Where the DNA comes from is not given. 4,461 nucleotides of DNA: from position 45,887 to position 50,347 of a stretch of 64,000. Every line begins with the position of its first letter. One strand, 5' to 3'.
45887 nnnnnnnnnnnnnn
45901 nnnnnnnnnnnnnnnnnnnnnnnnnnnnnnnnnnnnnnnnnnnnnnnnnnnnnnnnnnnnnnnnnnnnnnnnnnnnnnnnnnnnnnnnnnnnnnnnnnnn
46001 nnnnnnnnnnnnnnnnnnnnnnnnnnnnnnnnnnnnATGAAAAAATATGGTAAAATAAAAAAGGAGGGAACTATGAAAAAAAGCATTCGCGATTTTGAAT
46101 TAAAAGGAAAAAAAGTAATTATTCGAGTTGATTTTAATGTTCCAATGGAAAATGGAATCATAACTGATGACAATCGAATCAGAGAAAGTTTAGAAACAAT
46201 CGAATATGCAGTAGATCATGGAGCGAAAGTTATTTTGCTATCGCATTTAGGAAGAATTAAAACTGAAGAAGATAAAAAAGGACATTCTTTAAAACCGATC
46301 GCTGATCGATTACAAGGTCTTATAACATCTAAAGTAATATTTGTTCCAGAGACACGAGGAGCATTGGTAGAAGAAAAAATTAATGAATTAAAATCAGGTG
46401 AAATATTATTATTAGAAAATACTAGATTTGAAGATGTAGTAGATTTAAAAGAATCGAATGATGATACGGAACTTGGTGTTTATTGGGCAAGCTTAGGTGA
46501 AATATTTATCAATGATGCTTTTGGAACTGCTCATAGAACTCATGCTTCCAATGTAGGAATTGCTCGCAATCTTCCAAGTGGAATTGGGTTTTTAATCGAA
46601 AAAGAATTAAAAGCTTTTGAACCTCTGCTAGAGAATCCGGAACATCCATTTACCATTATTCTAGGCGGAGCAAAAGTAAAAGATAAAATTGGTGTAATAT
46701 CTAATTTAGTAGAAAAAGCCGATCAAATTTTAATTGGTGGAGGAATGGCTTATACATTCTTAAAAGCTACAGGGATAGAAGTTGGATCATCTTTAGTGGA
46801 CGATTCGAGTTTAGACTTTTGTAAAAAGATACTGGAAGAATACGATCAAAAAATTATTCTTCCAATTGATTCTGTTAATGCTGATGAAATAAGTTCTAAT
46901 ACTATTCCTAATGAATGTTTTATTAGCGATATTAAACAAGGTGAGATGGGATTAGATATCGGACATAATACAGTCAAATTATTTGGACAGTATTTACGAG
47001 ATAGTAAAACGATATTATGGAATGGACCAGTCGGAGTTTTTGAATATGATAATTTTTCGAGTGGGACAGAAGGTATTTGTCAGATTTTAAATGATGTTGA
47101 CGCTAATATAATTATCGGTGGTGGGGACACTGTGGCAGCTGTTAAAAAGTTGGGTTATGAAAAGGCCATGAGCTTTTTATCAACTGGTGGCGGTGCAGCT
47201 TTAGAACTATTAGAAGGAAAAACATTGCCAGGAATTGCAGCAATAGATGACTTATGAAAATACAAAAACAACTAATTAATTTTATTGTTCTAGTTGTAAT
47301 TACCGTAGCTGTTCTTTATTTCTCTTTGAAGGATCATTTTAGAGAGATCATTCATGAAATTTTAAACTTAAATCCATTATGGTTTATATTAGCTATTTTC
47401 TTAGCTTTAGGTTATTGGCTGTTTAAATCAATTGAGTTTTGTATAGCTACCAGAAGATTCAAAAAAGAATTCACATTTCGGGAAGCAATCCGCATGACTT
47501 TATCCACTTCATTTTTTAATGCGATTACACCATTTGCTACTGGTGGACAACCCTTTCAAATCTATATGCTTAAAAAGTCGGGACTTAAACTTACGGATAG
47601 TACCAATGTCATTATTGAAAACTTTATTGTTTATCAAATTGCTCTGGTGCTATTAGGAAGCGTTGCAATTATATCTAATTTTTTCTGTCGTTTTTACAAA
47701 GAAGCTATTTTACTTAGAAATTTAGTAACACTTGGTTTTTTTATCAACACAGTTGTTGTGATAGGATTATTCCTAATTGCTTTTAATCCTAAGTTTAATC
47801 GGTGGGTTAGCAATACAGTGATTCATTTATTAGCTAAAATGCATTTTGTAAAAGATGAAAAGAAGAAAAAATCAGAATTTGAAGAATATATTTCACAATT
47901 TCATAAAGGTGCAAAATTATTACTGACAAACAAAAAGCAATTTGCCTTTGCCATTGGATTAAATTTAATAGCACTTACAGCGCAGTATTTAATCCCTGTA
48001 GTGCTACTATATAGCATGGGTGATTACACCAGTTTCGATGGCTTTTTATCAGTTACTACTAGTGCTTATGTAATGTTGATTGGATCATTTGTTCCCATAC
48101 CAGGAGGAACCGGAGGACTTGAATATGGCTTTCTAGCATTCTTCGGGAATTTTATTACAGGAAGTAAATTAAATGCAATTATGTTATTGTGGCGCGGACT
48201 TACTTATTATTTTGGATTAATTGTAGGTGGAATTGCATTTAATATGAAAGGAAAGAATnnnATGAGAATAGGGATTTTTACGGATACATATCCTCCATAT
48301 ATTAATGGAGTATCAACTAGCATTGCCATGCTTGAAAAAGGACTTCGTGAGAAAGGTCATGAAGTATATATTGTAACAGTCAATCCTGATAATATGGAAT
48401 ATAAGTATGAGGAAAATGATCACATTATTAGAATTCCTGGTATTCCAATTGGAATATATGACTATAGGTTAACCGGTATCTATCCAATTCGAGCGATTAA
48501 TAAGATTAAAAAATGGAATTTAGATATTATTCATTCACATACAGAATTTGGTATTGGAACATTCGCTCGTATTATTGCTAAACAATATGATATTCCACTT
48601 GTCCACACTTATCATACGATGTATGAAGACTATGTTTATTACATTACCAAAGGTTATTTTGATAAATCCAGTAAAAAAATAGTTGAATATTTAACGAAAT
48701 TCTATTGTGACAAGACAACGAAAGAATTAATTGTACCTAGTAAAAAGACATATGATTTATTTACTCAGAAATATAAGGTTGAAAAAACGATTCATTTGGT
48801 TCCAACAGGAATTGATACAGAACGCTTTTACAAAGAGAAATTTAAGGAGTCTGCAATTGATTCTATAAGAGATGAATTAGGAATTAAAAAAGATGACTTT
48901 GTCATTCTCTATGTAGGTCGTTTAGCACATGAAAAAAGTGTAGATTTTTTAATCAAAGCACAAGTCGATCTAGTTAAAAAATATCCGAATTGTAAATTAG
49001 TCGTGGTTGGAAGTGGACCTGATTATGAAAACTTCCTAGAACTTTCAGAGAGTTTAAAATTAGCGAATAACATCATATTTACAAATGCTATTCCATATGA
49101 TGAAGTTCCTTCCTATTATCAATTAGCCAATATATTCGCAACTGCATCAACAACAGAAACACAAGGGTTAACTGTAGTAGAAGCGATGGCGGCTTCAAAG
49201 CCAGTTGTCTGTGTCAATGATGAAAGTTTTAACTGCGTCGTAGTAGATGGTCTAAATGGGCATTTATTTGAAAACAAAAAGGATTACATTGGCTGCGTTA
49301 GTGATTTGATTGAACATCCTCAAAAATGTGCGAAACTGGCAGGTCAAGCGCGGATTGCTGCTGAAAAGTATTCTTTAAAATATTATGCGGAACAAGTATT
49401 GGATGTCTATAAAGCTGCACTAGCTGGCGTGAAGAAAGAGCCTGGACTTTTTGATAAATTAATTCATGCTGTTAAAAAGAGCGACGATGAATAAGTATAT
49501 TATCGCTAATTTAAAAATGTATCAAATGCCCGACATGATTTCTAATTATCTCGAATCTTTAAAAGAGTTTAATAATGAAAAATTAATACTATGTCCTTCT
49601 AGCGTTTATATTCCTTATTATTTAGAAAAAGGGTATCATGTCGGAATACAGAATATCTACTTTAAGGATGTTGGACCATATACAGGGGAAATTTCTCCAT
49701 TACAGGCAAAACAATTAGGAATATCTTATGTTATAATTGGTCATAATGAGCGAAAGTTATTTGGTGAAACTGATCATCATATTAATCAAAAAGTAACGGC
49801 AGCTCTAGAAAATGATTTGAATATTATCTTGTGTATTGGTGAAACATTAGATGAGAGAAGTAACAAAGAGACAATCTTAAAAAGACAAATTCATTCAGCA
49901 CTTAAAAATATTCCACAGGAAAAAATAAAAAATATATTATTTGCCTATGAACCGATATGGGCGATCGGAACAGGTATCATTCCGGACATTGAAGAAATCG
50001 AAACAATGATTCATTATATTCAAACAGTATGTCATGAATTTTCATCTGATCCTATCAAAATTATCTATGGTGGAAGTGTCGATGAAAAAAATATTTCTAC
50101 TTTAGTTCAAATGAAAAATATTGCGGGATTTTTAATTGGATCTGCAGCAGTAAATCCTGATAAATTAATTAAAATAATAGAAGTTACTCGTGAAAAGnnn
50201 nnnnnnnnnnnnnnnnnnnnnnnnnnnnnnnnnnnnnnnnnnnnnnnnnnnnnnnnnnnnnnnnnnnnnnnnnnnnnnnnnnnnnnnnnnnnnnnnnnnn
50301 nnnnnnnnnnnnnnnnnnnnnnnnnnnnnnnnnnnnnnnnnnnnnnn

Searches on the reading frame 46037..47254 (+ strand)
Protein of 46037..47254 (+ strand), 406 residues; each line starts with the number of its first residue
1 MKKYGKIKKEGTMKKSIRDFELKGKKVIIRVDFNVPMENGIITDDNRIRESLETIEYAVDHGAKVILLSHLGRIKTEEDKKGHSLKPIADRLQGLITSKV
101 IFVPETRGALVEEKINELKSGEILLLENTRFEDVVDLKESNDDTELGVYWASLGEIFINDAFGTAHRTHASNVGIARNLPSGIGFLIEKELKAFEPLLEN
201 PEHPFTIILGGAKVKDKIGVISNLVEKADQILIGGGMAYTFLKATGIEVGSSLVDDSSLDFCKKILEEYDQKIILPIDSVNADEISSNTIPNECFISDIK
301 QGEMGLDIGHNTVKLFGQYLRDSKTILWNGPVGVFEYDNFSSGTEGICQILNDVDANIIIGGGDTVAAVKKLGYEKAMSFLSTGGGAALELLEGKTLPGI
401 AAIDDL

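Call 43: search_protein_families(library=pfam, proteins=[window:46037-47254:+], max_evalue=0.001)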
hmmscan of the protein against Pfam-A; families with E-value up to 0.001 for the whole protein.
window:46037-47254:+ (406 aa): 1 family
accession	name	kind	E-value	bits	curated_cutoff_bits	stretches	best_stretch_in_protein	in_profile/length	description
PF00162.24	PGK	-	1.8e-143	478.6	27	1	17-395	1-379/379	Phosphoglycerate kinase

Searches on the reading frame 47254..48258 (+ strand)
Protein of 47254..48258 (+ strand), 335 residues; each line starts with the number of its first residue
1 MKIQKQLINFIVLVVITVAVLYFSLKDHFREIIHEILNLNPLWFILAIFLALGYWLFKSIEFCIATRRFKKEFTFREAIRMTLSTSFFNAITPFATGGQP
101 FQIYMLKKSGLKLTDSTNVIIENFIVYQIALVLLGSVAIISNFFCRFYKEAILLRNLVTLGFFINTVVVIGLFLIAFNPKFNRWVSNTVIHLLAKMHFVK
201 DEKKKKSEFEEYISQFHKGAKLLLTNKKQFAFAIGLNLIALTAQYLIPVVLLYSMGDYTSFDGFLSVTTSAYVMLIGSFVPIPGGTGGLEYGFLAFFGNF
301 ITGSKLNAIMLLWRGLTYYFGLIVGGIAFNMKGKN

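Call 43: search_protein_families(library=pfam, proteins=[window:47254-48258:+], max_evalue=0.001)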
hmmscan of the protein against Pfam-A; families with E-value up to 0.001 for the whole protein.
window:47254-48258:+ (335 aa): 1 family
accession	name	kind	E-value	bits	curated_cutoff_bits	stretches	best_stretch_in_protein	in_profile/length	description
PF03706.18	LPG_synthase_TM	-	1.8e-45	156.1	33.4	1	13-325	4-302/302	Lysylphosphatidylglycerol synthase TM region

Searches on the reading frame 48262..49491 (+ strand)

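Call 43: search_protein_families(library=pfam, proteins=[window:48262-49491:+], max_evalue=0.001)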
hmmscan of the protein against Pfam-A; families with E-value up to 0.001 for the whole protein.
window:48262-49491:+ (410 aa): 7 families
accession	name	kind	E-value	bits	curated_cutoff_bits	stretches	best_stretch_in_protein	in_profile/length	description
PF00534.26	Glycos_transf_1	-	1.6e-38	132.4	26.4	1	200-364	3-170/172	Glycosyl transferases group 1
PF13439.12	Glyco_transf_4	-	1.2e-32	113.7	28.5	1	14-188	1-170/170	Glycosyltransferase Family 4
PF13692.12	Glyco_trans_1_4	-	2e-27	96.6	27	1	213-351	2-141/142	Glycosyl transferases group 1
PF13579.12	Glyco_trans_4_4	-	1.9e-12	48.2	29.7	1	15-183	1-158/158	Glycosyl transferase 4-like domain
PF13477.12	Glyco_trans_4_2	-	6.8e-07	30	23.4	1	26-118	18-107/139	Glycosyl transferase 4-like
PF20706.3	GT4-conflict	-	2.6e-05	23.8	26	0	209-318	194-311/385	Family 4 Glycosyltransferase in conflict systems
PF13524.12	Glyco_trans_1_2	-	0.00012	22.5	25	1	238-380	9-143/144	Glycosyl transferase-like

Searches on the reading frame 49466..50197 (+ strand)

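Call 43: search_protein_families(library=pfam, proteins=[window:49466-50197:+], max_evalue=0.001)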
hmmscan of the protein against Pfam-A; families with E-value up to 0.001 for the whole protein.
window:49466-50197:+ (244 aa): 2 families
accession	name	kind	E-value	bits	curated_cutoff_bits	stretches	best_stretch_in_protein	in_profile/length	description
PF00121.24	TIM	-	7.5e-68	229.1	20.1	1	11-240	2-244/245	Triosephosphate isomerase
PF09370.16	PEP_hydrolase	-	0.00031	20.5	33.8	0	173-227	191-247/267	Phosphoenolpyruvate hydrolase-like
